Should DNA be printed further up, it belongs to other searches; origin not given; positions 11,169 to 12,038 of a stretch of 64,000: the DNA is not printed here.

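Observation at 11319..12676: Divergent pair: nucleoside 2-deoxyribosyltransferase-like/RHH fusion and a lone GTP cyclohydrolase II homolog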

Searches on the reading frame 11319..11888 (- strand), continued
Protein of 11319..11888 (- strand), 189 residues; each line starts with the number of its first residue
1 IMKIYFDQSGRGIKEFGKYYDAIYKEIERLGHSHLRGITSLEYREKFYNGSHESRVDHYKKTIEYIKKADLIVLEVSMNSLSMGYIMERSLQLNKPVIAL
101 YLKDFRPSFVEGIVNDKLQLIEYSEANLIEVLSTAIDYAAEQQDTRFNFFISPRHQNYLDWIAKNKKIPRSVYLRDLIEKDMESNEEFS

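Call 75: search_protein_families(library=pfam, proteins=[L013:2605-3840:-, L014:2214-3365:-, L014:4920-5999:+, L020:2909-3910:+, L082:2965-3987:+, L087:2810-3910:+, L025:3084-3944:+, L072:3137-3955:+], max_evalue=0.001)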
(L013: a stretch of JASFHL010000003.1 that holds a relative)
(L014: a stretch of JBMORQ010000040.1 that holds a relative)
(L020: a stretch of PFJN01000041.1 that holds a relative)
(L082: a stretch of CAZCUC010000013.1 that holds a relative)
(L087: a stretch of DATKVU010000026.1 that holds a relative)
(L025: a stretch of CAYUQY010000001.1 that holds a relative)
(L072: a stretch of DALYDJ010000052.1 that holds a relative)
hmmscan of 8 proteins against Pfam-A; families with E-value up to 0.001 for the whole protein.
L013:2605-3840:- (411 aa): 0 families

L014:2214-3365:- (383 aa): 3 families
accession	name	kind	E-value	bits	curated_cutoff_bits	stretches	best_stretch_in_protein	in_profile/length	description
PF02773.21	S-AdoMet_synt_C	-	5.2e-62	208.3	25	1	243-380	1-138/138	S-adenosylmethionine synthetase, C-terminal domain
PF02772.21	S-AdoMet_synt_M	-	1.5e-39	135.2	29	1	121-240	3-119/120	S-adenosylmethionine synthetase, central domain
PF00438.25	S-AdoMet_synt_N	-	5.8e-37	126.7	33.1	1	16-111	3-99/99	S-adenosylmethionine synthetase, N-terminal domain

L014:4920-5999:+ (359 aa): 1 family
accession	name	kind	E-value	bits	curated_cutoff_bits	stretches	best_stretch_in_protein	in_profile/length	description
PF14276.11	DUF4363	-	0.00032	21.1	27.5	1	203-257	40-94/107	Domain of unknown function (DUF4363)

L020:2909-3910:+ (333 aa): 3 families
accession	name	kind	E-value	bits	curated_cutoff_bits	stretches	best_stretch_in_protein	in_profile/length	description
PF13936.12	HTH_38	-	2.4e-10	40.4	27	1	7-49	2-44/44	Helix-turn-helix domain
PF13384.12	HTH_23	-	0.00014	22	24.6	0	21-49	13-42/50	Homeodomain-like domain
PF13683.12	rve_3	-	0.00093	19.3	26.5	0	255-314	5-67/67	Integrase core domain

L082:2965-3987:+ (340 aa): 0 families

L087:2810-3910:+ (366 aa): 1 family
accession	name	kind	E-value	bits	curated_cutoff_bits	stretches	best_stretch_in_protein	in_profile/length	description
PF00041.27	fn3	-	9.8e-07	29.3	25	1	196-268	3-72/84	Fibronectin type III domain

L025:3084-3944:+ (286 aa): 1 family
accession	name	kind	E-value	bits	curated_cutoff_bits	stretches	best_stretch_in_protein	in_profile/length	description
PF00156.33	Pribosyltran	-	7.4e-05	22.6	26.3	1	93-196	26-132/158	Phosphoribosyl transferase domain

L072:3137-3955:+ (272 aa): 1 family
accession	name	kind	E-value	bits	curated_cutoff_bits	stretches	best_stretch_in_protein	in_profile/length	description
PF00293.34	NUDIX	-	0.00012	22.6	21.1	1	36-167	3-120/134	NUDIX domain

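Call 93: find_homologous_proteins(query=L012:3261-3989:+)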
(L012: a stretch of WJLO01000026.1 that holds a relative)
Query L012:3261-3989:+ (243 aa): 809 proteins with E <= 0.001 among 1025 candidates; the best 120 are listed.
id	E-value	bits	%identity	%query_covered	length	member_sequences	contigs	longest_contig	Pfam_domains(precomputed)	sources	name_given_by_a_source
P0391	7.7e-155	531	100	100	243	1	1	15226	PF00925.26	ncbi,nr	ncbi:MAG: GTP cyclohydrolase II RibA [Candidatus Pacebacteria bacterium]|nr:GTP cyclohydrolase II Ri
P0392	7.6e-55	204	53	79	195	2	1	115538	PF00925.26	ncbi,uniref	ncbi:GTP cyclohydrolase II [Paenibacillus sp. 22594]|uniref:GTP cyclohydrolase II n=1 Tax=Paenibacil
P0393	8.9e-52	194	53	78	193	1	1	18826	PF00925.26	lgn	-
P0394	2.3e-51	192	51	77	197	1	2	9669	PF00925.26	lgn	-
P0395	1.2e-50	190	49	79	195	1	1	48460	PF00925.26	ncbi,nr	ncbi:MAG: GTP cyclohydrolase II RibA [Patescibacteria group bacterium]|nr:GTP cyclohydrolase II RibA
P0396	2.2e-50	189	47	79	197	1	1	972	PF00925.26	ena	-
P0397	2.5e-48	183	48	77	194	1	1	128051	PF00925.26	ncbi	ncbi:GTP cyclohydrolase II RibA [Bacillus cereus]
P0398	6.6e-48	181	46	79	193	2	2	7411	PF00925.26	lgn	-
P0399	2.3e-44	170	47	77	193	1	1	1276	PF00925.26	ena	-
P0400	1.7e-42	163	47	78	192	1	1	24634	PF00925.26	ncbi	-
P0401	2.9e-42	163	47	78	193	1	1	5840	PF00925.26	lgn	-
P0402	1.1e-41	161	47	78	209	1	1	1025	PF00925.26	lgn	-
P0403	6.1e-41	158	46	78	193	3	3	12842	PF00925.26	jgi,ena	-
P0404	7.0e-41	158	46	79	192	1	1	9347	PF00925.26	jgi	jgi:3,4-dihydroxy 2-butanone 4-phosphate synthase / GTP cyclohydrolase II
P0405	4.3e-40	156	45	77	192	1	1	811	PF00925.26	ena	-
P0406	8.5e-40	155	48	68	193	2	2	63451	PF00925.26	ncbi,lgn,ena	-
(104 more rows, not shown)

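Call 95: find_encoding_contigs(protein=P0395, flank=6000, max_places=2)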
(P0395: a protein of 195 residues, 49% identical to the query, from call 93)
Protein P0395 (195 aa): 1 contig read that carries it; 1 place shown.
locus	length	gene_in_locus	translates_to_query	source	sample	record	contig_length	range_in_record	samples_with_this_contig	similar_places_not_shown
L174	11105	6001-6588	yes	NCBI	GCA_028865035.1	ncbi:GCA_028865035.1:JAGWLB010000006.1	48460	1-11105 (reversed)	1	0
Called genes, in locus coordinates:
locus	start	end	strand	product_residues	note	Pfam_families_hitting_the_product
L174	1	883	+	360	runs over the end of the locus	PF00226:DnaJ, PF01556:DnaJ_C, PF00684:DnaJ_CXXCXGXG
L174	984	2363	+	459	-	PF02784:Orn_Arg_deC_N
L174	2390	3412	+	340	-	PF01916:DS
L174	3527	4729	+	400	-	PF00464:SHMT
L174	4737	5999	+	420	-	PF00155:Aminotran_1_2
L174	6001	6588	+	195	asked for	PF00925:GTP_cyclohydro2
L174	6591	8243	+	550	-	PF02776:TPP_enzyme_N, PF00205:TPP_enzyme_M, PF02775:TPP_enzyme_C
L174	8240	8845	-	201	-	PF00702:Hydrolase, PF13419:HAD_2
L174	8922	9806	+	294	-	PF00485:PRK, PF13238:AAA_18 (weak)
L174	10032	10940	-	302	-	PF00491:Arginase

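Call 96: find_encoding_contigs(protein=P0392, flank=6000, max_places=2)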
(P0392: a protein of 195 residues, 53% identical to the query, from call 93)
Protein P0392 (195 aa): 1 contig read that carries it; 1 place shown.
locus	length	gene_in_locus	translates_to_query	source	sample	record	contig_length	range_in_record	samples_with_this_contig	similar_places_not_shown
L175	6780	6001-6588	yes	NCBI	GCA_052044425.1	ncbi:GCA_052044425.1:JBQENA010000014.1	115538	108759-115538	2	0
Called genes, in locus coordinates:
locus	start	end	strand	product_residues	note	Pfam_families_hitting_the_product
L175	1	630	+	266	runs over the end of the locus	PF06182:ABC2_membrane_6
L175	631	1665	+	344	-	PF00535:Glycos_transf_2, PF10111:Glyco_tranf_2_2, PF13641:Glyco_tranf_2_3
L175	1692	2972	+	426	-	PF00464:SHMT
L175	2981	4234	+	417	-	PF00155:Aminotran_1_2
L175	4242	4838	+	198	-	PF00702:Hydrolase (weak), PF13419:HAD_2, PF03031:NIF (weak)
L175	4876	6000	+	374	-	PF00535:Glycos_transf_2, PF07719:TPR_2 (faint), PF13428:TPR_14 (faint), PF25062:ARM_TT21_N (faint), PF00515:TPR_1 (faint), PF13181:TPR_8 (faint), PF13424:TPR_12 (faint), PF13374:TPR_10 (faint)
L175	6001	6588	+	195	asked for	PF00925:GTP_cyclohydro2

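Call 97: find_encoding_contigs(protein=P0406, flank=6000, max_places=2)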
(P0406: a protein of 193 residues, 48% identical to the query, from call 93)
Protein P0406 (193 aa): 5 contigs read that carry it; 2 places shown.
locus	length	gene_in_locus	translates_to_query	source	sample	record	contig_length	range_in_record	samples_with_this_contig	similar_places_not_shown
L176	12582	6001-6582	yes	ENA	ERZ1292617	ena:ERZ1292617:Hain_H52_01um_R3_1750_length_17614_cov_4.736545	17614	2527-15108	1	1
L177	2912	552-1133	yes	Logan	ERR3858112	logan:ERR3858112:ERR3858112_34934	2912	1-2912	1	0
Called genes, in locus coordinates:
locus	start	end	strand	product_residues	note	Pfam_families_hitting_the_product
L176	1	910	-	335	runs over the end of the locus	PF04545:Sigma70_r4 (weak)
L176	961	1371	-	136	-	-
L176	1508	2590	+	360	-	PF09376:NurA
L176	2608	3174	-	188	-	-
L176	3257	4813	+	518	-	PF01935:DUF87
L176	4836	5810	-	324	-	PF02661:Fic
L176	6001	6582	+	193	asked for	PF00925:GTP_cyclohydro2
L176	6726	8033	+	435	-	-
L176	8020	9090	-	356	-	PF04607:RelA_SpoT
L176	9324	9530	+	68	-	PF01192:RNA_pol_Rpb6 (weak)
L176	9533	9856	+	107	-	-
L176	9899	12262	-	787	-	PF02463:SMC_N, PF13175:AAA_15 (faint), PF13476:AAA_23, PF13555:AAA_29 (weak), PF02463:SMC_N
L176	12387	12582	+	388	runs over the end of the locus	PF20703:nSTAND1 (weak), PF01637:ATPase_2 (weak), PF05621:TniB (faint), PF13191:AAA_16, PF13401:AAA_22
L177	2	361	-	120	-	?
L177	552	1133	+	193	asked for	PF00925:GTP_cyclohydro2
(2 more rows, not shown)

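Call 106: find_related_loci(query=A1, collection=viral_contigs, flank=4000)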
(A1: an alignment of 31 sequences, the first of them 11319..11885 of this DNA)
Query A1 (188 aa) in viral_contigs; peptide patterns used: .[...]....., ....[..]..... (x = any residue, [..] = any of these).
206 stretches matched a pattern, but none encodes a relative of the query by tblastn (E <= 1e-3).
